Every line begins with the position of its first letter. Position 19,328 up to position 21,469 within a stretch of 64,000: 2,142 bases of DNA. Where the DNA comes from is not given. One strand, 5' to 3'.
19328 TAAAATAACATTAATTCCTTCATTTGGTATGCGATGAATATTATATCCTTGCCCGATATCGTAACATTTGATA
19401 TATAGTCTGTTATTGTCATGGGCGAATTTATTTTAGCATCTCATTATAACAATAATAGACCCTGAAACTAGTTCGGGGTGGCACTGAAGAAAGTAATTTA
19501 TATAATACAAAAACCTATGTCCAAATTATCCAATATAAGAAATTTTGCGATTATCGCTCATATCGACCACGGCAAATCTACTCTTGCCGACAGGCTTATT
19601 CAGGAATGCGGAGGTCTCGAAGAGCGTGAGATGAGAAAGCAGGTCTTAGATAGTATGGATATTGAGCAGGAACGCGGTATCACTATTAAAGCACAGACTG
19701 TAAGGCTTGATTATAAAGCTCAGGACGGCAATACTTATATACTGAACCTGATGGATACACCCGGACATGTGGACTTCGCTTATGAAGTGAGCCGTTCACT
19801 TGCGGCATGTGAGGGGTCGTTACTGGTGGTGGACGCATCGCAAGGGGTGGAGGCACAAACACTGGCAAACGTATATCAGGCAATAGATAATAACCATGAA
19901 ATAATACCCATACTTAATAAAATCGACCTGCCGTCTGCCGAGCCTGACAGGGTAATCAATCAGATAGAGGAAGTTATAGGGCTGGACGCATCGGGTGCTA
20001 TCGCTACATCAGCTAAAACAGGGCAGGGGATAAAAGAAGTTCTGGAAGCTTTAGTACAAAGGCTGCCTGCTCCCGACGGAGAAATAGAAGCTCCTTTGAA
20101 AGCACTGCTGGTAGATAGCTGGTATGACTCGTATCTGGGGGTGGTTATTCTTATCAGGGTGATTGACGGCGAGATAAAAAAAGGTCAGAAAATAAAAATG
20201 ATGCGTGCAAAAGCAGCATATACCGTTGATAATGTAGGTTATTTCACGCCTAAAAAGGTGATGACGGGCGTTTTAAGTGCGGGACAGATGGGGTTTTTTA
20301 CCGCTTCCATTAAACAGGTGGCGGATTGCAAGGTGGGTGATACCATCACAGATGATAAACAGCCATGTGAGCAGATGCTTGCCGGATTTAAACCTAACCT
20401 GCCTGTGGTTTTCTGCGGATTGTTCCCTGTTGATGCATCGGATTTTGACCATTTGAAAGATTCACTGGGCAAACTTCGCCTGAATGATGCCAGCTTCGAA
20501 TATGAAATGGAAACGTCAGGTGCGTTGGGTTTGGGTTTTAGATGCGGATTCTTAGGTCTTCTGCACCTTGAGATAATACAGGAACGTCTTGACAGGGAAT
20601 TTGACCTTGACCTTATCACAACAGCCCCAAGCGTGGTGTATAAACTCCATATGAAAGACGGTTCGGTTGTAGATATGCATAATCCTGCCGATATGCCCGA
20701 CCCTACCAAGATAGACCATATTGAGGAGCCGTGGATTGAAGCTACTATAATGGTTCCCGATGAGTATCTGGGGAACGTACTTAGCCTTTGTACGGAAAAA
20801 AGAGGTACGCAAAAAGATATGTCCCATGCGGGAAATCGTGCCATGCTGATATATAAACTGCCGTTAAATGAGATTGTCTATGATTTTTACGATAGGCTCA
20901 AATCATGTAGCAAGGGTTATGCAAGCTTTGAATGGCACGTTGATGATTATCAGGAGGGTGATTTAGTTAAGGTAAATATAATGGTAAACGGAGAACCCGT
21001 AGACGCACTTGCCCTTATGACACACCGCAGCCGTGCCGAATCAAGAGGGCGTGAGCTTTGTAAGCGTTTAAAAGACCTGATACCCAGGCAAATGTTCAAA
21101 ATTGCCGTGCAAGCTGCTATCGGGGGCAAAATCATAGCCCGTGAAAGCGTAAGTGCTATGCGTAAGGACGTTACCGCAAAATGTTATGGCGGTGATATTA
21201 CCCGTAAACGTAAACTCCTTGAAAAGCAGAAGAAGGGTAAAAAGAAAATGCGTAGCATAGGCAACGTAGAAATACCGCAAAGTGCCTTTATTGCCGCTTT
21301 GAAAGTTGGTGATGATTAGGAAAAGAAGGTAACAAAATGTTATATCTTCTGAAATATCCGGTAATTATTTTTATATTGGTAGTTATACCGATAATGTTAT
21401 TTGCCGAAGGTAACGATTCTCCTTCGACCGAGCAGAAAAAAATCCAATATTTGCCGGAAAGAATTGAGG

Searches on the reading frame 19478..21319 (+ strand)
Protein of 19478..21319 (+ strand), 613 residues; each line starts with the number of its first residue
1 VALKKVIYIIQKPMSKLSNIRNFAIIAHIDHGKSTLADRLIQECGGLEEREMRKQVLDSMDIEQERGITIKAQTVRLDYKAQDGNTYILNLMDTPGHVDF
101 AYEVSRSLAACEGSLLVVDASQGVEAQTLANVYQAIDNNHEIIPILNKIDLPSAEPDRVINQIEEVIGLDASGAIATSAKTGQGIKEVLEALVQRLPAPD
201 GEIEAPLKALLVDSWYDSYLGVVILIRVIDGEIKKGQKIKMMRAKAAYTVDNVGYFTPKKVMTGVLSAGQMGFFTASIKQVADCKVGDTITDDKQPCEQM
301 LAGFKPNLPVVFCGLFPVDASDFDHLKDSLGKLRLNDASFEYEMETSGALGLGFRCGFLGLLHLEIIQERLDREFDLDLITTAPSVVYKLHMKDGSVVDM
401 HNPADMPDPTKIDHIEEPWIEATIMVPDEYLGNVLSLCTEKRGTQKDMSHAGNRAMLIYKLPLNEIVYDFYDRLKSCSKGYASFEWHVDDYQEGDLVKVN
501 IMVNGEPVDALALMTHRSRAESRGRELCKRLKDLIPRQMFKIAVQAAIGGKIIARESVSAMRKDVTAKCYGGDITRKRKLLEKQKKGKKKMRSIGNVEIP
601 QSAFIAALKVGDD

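Call 8: search_protein_families(library=pfam, proteins=[window:19478-21319:+], max_evalue=0.00001)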
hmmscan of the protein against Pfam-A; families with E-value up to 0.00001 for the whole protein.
window:19478-21319:+ (613 aa): 4 families
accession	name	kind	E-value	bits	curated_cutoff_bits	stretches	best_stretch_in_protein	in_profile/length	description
PF00009.33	GTP_EFTU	-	4.6e-55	186.6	26.5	1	19-197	2-187/188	Elongation factor Tu GTP binding domain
PF06421.17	LepA_C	-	1.6e-50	170.1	29.7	1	503-609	1-107/107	GTP-binding protein LepA C-terminus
PF00679.30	EFG_C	-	2.7e-22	79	27.9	1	415-499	2-86/89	Elongation factor G C-terminus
PF03144.31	GTP_EFTU_D2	-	1.1e-07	32.6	30.3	1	221-291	1-73/73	Elongation factor Tu domain 2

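Call 82: list_cluster_members(proteins=[window:19478-21319:+, window:30119-31969:+, window:16303-18684:+, window:9843-11093:+, window:3982-4839:+])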
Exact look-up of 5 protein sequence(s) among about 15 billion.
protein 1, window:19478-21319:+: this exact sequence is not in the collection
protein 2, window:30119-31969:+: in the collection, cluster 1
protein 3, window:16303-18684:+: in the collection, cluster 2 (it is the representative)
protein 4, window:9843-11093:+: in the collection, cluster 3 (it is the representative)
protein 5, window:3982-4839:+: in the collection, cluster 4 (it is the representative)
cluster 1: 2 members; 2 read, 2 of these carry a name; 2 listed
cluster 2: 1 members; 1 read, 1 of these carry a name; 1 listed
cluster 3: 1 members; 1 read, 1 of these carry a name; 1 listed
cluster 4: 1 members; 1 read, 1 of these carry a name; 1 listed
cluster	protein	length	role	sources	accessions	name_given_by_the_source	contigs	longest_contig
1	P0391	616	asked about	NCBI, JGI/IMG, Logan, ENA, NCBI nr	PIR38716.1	MAG: Fe-S protein assembly chaperone HscA [Alphaproteobacteria bacterium ...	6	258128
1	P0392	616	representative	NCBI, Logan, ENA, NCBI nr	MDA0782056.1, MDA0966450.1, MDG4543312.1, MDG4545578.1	MAG: Fe-S protein assembly chaperone HscA [Rickettsiales bacterium] | Fe-S protein assembly chaperone HscA [Pseudomonadota bacterium]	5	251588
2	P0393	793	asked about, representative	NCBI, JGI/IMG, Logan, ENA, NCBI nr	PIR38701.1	MAG: phenylalanine--tRNA ligase subunit beta [Alphaproteobacteria bacterium ...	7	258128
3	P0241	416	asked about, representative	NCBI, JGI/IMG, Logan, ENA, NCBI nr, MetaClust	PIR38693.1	MAG: hypothetical protein COV35_05900 [Alphaproteobacteria bacterium ... | \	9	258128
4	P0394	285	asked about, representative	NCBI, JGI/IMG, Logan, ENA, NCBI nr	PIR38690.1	MAG: hypothetical protein COV35_05885 [Alphaproteobacteria bacterium ...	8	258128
